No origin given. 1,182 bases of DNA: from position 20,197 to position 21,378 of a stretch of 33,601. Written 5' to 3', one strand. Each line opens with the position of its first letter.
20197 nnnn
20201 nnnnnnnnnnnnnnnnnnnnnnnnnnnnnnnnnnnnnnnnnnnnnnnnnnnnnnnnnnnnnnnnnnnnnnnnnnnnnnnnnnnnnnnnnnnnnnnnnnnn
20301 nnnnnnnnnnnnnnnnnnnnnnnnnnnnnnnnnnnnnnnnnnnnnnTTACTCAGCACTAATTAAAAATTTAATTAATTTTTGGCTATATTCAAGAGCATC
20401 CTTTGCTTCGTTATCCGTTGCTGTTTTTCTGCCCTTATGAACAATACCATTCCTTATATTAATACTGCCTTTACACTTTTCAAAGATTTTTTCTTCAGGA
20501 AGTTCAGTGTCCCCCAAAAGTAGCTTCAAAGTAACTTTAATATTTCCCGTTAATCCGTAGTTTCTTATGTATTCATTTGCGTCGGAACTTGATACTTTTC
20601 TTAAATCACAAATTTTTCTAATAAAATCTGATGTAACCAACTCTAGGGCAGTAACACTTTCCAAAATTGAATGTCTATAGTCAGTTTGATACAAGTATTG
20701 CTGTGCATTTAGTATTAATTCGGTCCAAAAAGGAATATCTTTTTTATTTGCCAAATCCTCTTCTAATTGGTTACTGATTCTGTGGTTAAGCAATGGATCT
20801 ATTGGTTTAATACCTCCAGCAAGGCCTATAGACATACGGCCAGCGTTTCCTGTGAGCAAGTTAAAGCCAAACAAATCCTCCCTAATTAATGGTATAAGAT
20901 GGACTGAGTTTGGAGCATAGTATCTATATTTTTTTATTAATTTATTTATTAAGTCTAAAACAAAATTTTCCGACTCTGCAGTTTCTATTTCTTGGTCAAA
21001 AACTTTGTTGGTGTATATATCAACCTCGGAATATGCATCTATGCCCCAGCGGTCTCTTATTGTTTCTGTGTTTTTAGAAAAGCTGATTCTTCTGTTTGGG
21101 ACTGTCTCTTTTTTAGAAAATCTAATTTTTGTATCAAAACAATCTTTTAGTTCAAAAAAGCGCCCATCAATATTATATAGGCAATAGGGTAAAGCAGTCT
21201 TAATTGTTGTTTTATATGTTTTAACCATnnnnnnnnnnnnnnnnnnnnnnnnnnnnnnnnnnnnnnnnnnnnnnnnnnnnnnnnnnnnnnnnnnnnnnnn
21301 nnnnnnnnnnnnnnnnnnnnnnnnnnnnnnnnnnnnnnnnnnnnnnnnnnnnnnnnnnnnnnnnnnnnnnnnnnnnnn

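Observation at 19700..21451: Three-gene module with two different Rx4H (HEPN-motif) proteins, one membrane-anchored, plus a small acidic upstream ORF: candidate undescribed defence or abortive-infection system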

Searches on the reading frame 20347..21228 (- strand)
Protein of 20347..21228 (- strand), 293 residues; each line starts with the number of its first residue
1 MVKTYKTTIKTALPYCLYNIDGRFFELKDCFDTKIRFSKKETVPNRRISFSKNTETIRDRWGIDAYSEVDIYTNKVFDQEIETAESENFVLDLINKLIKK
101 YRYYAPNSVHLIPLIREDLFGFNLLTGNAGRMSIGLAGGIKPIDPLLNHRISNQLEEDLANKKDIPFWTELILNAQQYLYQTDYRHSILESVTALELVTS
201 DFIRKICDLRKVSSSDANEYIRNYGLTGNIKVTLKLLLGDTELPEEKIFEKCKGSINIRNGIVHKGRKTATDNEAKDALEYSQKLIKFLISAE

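Call 3: search_protein_families(library=pfam, proteins=[window:20347-21228:-], max_evalue=1)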
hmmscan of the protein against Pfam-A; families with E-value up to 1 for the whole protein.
window:20347-21228:- (293 aa): 0 families

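Call 4: search_protein_families(library=padloc, proteins=[window:20347-21228:-], max_evalue=1)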
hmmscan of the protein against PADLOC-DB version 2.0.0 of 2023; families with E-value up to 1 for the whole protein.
window:20347-21228:- (293 aa): 0 families

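Call 5: search_protein_families(library=ncbifam, proteins=[window:20347-21228:-], max_evalue=1)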
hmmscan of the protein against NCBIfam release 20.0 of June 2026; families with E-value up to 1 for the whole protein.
window:20347-21228:- (293 aa): 0 families

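Call 9: find_homologous_proteins(query=window:20347-21228:-, max_evalue=0.001)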
Query window:20347-21228:- (293 aa): 52 proteins with E <= 0.001 among 1111 candidates.
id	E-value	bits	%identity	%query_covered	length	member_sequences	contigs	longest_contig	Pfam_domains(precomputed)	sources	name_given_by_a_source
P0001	2.9e-123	429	99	67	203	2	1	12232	-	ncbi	-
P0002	3.4e-106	373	59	99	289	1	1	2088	-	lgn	-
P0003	3.4e-105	369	58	99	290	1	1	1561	-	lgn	-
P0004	3.8e-104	366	58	99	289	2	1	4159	-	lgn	-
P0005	8.3e-104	365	57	99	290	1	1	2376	-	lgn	-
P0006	8.8e-104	365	55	99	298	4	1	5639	-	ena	-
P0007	3.9e-103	363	57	99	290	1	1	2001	-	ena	-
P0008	4.2e-103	363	57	97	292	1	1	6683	-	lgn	-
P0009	5.1e-103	362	57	98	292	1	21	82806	-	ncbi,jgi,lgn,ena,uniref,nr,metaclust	ncbi:hypothetical protein A3B50_04170 [Candidatus Roizmanbacteria bacterium RIFCSPLOWO2_01_FULL_40_4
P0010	1.5e-102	361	55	99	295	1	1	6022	-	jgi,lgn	-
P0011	6.9e-101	355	56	99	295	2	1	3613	-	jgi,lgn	-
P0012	1.1e-100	355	57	100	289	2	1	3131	-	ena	-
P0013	2.1e-100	354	57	99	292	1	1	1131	-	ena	-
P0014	7.6e-100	352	57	99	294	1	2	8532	-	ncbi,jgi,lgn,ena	-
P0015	1.3e-99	351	55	99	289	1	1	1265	-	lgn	-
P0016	5.8e-99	349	54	99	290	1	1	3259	-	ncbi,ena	-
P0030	1.7e-92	328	53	99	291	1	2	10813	-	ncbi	-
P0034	1.2e-91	325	53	97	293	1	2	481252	-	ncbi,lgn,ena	-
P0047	2.1e-68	249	46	97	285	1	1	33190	-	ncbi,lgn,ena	-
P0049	2.9e-17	81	39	47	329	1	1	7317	-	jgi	jgi:hypothetical protein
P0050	1.4e-15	75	41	40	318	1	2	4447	-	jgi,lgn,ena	jgi:hypothetical protein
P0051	6.1e-15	73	35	46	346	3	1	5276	-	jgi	jgi:hypothetical protein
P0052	1.4e-14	72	24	98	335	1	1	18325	-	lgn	-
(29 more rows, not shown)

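Call 16: find_related_loci(query=A2, collection=genome_contigs, flank=6000)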
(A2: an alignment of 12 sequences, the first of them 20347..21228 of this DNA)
Query A2 (293 aa) in genome_contigs; peptide patterns used: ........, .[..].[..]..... (x = any residue, [..] = any of these).
62 stretches matched a pattern; 2 encode a relative of the query (tblastn E <= 1e-3); 2 distinct loci.
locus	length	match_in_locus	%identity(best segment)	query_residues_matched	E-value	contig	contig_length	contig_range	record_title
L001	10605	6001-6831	56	9-289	8e-101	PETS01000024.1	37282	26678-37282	MAG: Candidatus Falkowbacteria bacterium CG02_land_8_20_14_3_00_36_14 CG02_land_8_20_14_3.00_150_scaffold_928_c, whole g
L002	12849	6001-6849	53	6-290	3e-100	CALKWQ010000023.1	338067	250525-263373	MAG TPA_asm: uncultured bacterium isolate SRR6007447_bin.26_CONCOCT_v1.1_MAG genome assembly, contig: ERZ724101.3, whole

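Call 17: find_related_loci(query=A2, collection=metagenome_contigs, flank=6000)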
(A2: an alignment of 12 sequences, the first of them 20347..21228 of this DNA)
Query A2 (293 aa) in metagenome_contigs; peptide patterns used: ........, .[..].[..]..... (x = any residue, [..] = any of these).
90 stretches matched a pattern; 20 encode a relative of the query (tblastn E <= 1e-3); 20 distinct loci.
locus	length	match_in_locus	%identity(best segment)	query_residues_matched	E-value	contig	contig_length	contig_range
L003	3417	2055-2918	55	1-291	1e-114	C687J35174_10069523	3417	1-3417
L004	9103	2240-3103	55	1-291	4e-112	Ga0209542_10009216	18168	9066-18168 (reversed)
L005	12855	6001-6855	57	6-291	4e-111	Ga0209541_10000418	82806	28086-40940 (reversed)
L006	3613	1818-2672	56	1-289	2e-111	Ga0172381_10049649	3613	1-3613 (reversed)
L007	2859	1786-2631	55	6-290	3e-110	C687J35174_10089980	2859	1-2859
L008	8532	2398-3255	57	2-290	2e-104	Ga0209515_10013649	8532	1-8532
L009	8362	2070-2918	57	6-290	2e-104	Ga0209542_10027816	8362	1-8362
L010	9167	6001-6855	53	1-289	4e-104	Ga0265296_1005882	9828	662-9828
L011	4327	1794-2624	56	9-289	2e-103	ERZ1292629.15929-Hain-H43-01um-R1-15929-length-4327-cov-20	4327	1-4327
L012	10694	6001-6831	56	9-289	3e-100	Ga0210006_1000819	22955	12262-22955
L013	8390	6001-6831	56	9-289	3e-100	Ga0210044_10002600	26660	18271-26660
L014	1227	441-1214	56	7-268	1e-104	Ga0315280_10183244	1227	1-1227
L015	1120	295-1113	54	1-277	1e-102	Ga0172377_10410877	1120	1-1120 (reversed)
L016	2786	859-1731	47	7-293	3e-84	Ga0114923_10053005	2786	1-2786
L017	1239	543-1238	54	9-244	3e-82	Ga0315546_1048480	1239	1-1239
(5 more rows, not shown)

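Call 18: find_encoding_contigs(protein=P0009, flank=6000, max_places=6)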
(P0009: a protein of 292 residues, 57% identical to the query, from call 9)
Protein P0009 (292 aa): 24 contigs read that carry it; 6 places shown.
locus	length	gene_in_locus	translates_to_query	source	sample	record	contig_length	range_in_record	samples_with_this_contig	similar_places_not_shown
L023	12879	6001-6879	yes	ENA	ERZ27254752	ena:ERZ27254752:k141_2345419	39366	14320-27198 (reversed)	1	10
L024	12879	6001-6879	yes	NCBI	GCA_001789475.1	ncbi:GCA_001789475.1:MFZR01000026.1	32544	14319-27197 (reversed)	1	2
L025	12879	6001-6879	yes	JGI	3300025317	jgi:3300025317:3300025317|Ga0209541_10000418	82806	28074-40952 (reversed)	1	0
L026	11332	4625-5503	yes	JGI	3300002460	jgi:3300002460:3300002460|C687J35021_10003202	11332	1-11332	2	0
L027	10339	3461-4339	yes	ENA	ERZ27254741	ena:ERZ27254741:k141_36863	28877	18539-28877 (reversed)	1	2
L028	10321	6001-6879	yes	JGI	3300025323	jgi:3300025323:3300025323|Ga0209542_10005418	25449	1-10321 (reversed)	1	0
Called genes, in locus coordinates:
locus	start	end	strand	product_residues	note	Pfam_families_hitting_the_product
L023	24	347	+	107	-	-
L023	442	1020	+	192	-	PF13482:RNase_H_2 (weak), PF10108:DNA_pol_B_exo2 (faint)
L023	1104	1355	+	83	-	PF01541:GIY-YIG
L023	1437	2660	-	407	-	PF07508:Recombinase, PF13408:Zn_ribbon_recom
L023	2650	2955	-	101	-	PF00239:Resolvase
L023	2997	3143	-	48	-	-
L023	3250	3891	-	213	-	-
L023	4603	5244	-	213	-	-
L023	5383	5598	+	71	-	PF12844:HTH_19, PF13560:HTH_31, PF13413:HTH_25 (weak), PF13443:HTH_26 (weak), PF01381:HTH_3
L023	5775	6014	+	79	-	-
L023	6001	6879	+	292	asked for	-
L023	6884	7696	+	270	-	-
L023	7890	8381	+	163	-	-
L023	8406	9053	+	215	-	PF03575:Peptidase_S51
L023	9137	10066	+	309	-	PF00702:Hydrolase (weak)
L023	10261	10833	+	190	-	-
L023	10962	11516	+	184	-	-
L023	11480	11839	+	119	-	PF02635:DsrE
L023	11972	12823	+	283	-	-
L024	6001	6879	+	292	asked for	-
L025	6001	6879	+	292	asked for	-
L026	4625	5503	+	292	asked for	-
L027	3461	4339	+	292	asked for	-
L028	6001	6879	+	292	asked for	-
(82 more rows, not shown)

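Call 24: search_solved_structures(query=A3, max_evalue=10, show_alignments=3)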
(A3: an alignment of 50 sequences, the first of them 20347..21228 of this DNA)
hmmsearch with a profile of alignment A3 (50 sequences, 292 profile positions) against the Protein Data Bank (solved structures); distinct sequences matched with E-value up to 10: 0.

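Call 31: predict_structure(alignment_id=A3)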
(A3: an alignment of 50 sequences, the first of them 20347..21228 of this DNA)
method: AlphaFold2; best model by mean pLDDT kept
length: 293 residues; sequences in the alignment: 50
mean_pLDDT: 81.6   pTM: 0.54
mean pLDDT of the five models: 81.6, 80.1, 79.5, 77.5, 77.0
residues with pLDDT >= 90: 114; 70-90: 126; 50-70: 33; < 50: 20
segments of 3 or more residues with pLDDT < 50: 45-51, 54-60, 137-139
pLDDT, mean of each block of 10 residues (from residue 1): 76 81 86 89 52 48 73 81 81 90 76 82 76 53 68 77 88 89 94 95 92 91 74 87 91 93 91 96 95 83
secondary structure, 60 per line:
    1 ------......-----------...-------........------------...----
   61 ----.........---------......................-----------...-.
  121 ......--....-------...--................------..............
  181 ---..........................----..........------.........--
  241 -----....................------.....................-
elements in order: E7-12 E24-26 E34-41 E54-56 E65-73 H83-104 E120-126 E129-132 E140-142 H145-160 H167-180 H184-209 H214-223 H230-238 H246-265 H272-292

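Call 33: search_protein_representatives(alignment_id=A3)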
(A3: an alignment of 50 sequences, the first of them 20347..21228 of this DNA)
Query: 50 sequences, 292 profile positions. Proteins with E-value up to 0.001 (for the whole library): 1763; up to 1e-10: 576; up to 1e-30: 69. The best 150 are listed.
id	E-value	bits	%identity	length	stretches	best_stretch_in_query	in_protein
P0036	8.9e-137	471.3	-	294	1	3-291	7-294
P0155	7.5e-114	396.1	-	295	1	8-291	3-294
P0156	1.8e-112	391.6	-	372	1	7-289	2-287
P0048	6.3e-101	353.7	-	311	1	2-289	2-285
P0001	7.3e-84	297.7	-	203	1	93-290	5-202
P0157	2.4e-82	292.7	-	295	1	7-290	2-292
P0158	1.5e-78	280.3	-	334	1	3-291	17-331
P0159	3.1e-66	239.8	-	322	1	3-288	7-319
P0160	8.1e-66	238.4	-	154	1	138-290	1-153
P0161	3.2e-65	236.5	-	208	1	3-194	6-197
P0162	2.0e-63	230.6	-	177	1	135-290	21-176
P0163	1.5e-62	227.7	-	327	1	5-289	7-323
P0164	4.0e-61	223.0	-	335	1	6-290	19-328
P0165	1.4e-60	221.3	-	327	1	3-290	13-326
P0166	7.3e-60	218.9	-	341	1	6-291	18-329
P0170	1.4e-55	204.8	-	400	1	5-290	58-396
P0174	8.1e-50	185.9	-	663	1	7-290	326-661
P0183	2.8e-41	157.9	-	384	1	58-289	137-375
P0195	3.2e-36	141.3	-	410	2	84-290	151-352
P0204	2.7e-34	134.9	-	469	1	67-289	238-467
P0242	1.7e-22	96.3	-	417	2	87-288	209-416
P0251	2.2e-21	92.5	-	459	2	52-290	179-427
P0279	4.7e-19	84.9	-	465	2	52-289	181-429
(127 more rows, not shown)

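Call 35: fold_search(model_id=the predicted structure, library=pdb)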
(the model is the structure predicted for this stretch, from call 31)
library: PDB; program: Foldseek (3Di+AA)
matches with E <= 10: 382; with E <= 0.001: 0
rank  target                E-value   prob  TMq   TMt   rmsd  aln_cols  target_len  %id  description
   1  1ufb_A                4.5e-02  1.00  0.31  0.64   3.7       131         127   19  Crystal structure of TT1696 from Thermus thermophilus HB8 (released 2003-11-28)
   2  2q00_B                7.0e-02  1.00  0.30  0.62   4.5       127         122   17  Crystal structure of the P95883_SULSO protein from Sulfolobus solfataricus. NESG target SsR10. (released 2007-05-29)
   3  2q00_A                9.3e-02  0.99  0.28  0.60   5.7       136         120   15  Crystal structure of the P95883_SULSO protein from Sulfolobus solfataricus. NESG target SsR10. (released 2007-05-29)
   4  5tue_A                1.0e-01  0.20  0.20  0.16  24.1       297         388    9  Crystal structure of tetracycline destructase Tet(50) (released 2017-05-10)
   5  1o3u                  1.2e-01  0.99  0.28  0.59   4.4       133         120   14  Crystal structure of an hepn domain protein (tm0613) from thermotoga maritima at 1.75 A resolution (released 2003-04-22)
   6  2hsb                  1.5e-01  1.00  0.30  0.65   4.2       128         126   10  Crystal structure of a hepn domain containing protein (af_0298) from archaeoglobus fulgidus at 1.95 A resolution (released 2006-08-15)
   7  1wol                  1.5e-01  0.98  0.26  0.56   5.0       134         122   10  Crystal Structure of ST0689, an archaeal HEPN homologue (released 2005-11-22)
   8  6tug_G                1.6e-01  0.98  0.31  0.23   7.2       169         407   11  Enterococcus italicus Csm6 bound to cyclic hexa-2'-fluoro-hexa-dAMP (released 2020-02-26)
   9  4dgk                  2.0e-01  0.41  0.18  0.14   8.7       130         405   10  Crystal structure of Phytoene desaturase CRTI from Pantoea ananatis (released 2012-10-10)
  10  8twf_A                2.0e-01  0.20  0.21  0.18  24.1       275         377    8  Crystal structure of tetracycline destructase Tet(56-3) (released 2024-07-03)
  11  8twg                  2.0e-01  0.18  0.21  0.17  23.8       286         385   10  Crystal structure of tetracycline destructase Tet(56-2) (released 2024-07-03)
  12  5yep_B                2.1e-01  0.77  0.25  0.45   6.1       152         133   15  Crystal structure of SO_3166-SO_3165 from Shewanella oneidensis (released 2018-03-28)
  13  5yep_C                2.3e-01  0.87  0.25  0.48   5.3       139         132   16  Crystal structure of SO_3166-SO_3165 from Shewanella oneidensis (released 2018-03-28)
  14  2xyo_A                2.3e-01  0.30  0.18  0.15  10.7       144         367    8  Structural basis for a new tetracycline resistance mechanism relying on the TetX monooxygenase (released 2011-03-23)
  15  2xyo_C                2.5e-01  0.25  0.18  0.15  10.8       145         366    8  Structural basis for a new tetracycline resistance mechanism relying on the TetX monooxygenase (released 2011-03-23)
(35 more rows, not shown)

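Call 36: search_protein_families(library=pfam, alignment_id=A6, max_evalue=0.01)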
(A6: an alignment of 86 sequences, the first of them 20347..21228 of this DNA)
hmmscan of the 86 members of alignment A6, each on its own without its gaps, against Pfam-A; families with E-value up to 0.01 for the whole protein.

A. member 1, window:20347-21228:- (293 aa): 0 families

B. families by the number of members that match (of 86 scanned): 22 families
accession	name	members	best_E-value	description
PF18735.6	HEPN_RiboL-PSP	11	5.1e-06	RiboL-PSP-HEPN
PF05168.19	HEPN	5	5.5e-05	HEPN domain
PF13240.11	Zn_Ribbon_1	3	3.8e-05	zinc-ribbon domain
PF02810.21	SEC-C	2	6.1e-10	SEC-C motif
PF09509.15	Hypoth_Ymh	2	5.2e-06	Protein of unknown function (Hypoth_ymh)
PF18728.6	HEPN_AbiV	2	0.0054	AbiV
PF12773.13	DZR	1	2.1e-05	Double zinc ribbon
PF17462.7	DUF5424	1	6.4e-05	Family of unknown function (DUF5424)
PF13248.11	Zn_ribbon_3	1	0.00028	zinc-ribbon domain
PF21344.3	Zn_ribbon_LysW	1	0.00029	Alpha-aminoadipate carrier protein LysW-like, globular domain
PF15112.11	DUF4559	1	0.00039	Domain of unknown function (DUF4559)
PF01155.25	HypA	1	0.00062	Hydrogenase/urease nickel incorporation, metallochaperone, hypA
PF07209.17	DUF1415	1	0.0011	Protein of unknown function (DUF1415)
PF13717.11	Zn_ribbon_4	1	0.0013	zinc-ribbon domain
PF17032.10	Zn_ribbon_15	1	0.0016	zinc-ribbon family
PF18739.6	HEPN_Apea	1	0.0051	Apea-like HEPN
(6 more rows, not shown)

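Call 37: search_protein_families(library=padloc, alignment_id=A6, max_evalue=0.01)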
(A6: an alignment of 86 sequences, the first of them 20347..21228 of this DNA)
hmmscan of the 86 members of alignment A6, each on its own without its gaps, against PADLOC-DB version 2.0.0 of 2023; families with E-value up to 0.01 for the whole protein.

A. member 1, window:20347-21228:- (293 aa): 0 families

B. families by the number of members that match (of 86 scanned): 22 families
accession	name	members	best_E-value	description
PDLC01031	Csx1/Csm6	9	1.5e-07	CARF+HEPN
PDLC02353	AbiV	4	0.00033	AbiV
PDLC04917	PDC-S12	2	1.3e-06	-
PDLC03836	DzbB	2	1.7e-06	-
PDLC00833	E1-E2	2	1.9e-05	E1-E2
PDLC00872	E2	2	0.00011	E2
PDLC00865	E2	2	0.0002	E2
PDLC01824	CARF2--CARF_HEPN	2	0.0018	-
PDLC03582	REase_II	1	3.9e-05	Type II restriction enzyme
PDLC01468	Cas13b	1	5.5e-05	CAS-VI-B; effector__SPE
PDLC01974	CARF_m10--CARF_HEPN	1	0.00042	-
PDLC01680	Cas13-ApeA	1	0.00053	Cas13-ApeA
PDLC01826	CARF2--CARF_HEPN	1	0.00067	-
PDLC03954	RmrA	1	0.0012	-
PDLC01805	CARF1--CARF_HEPN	1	0.0013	-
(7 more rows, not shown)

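Call 39: find_encoding_contigs(protein=P0052, flank=4000, max_places=2)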
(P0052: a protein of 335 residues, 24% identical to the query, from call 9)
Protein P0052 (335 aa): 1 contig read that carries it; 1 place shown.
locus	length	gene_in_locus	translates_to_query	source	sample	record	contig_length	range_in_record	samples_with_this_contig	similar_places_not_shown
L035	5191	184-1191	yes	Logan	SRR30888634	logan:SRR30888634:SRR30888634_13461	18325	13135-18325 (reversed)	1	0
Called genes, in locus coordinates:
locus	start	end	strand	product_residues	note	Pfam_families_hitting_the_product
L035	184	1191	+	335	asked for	-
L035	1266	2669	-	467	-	-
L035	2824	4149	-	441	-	PF00589:Phage_integrase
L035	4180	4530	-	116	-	PF09868:DUF2095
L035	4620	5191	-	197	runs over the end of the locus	PF01909:NTP_transf_2, PF14091:DUF4269 (weak)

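Call 40: find_encoding_contigs(protein=P0047, flank=4000, max_places=2)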
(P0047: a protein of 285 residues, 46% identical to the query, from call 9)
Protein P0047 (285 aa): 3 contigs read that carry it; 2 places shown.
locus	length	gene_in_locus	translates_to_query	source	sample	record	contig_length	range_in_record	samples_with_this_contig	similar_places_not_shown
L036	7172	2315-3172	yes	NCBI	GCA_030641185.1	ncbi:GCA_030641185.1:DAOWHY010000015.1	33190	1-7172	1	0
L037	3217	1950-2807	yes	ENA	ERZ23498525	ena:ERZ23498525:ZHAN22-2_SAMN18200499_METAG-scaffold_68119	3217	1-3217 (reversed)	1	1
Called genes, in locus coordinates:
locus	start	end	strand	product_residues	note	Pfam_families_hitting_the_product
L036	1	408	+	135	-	?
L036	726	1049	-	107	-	-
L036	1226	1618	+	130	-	PF22091:DUF6941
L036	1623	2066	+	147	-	-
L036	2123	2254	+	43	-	-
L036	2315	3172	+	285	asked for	-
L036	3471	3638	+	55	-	-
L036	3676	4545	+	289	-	PF10648:Gmad2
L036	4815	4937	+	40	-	-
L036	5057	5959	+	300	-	PF01149:Fapy_DNA_glyco, PF05833:NFACT_N (weak), PF06831:H2TH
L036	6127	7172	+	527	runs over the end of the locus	PF08245:Mur_ligase_M, PF02875:Mur_ligase_C (weak)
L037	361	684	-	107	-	-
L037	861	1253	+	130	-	PF22091:DUF6941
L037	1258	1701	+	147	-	-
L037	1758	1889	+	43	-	-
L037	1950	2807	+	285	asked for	-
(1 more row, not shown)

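Call 41: find_encoding_contigs(protein=P0049, flank=4000, max_places=2)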
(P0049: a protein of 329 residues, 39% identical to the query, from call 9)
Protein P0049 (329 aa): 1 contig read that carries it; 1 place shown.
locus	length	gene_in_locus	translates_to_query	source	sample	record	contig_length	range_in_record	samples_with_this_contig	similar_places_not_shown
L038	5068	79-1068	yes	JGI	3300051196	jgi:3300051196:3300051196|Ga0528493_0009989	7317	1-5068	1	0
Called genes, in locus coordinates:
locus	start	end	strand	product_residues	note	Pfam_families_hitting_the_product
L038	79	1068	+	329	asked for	-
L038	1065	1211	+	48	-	-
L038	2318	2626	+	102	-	PF01918:Alba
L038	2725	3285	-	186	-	PF00352:TBP, PF11858:DUF3378 (faint), PF00352:TBP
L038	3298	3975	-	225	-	PF21473:OB_Ssb-like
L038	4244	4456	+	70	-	-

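Call 46: find_related_loci(query=A2, collection=viral_contigs, flank=6000)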
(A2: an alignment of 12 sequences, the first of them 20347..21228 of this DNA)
Query A2 (293 aa) in viral_contigs; peptide patterns used: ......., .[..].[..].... (x = any residue, [..] = any of these).
62 stretches matched a pattern, but none encodes a relative of the query by tblastn (E <= 1e-3).
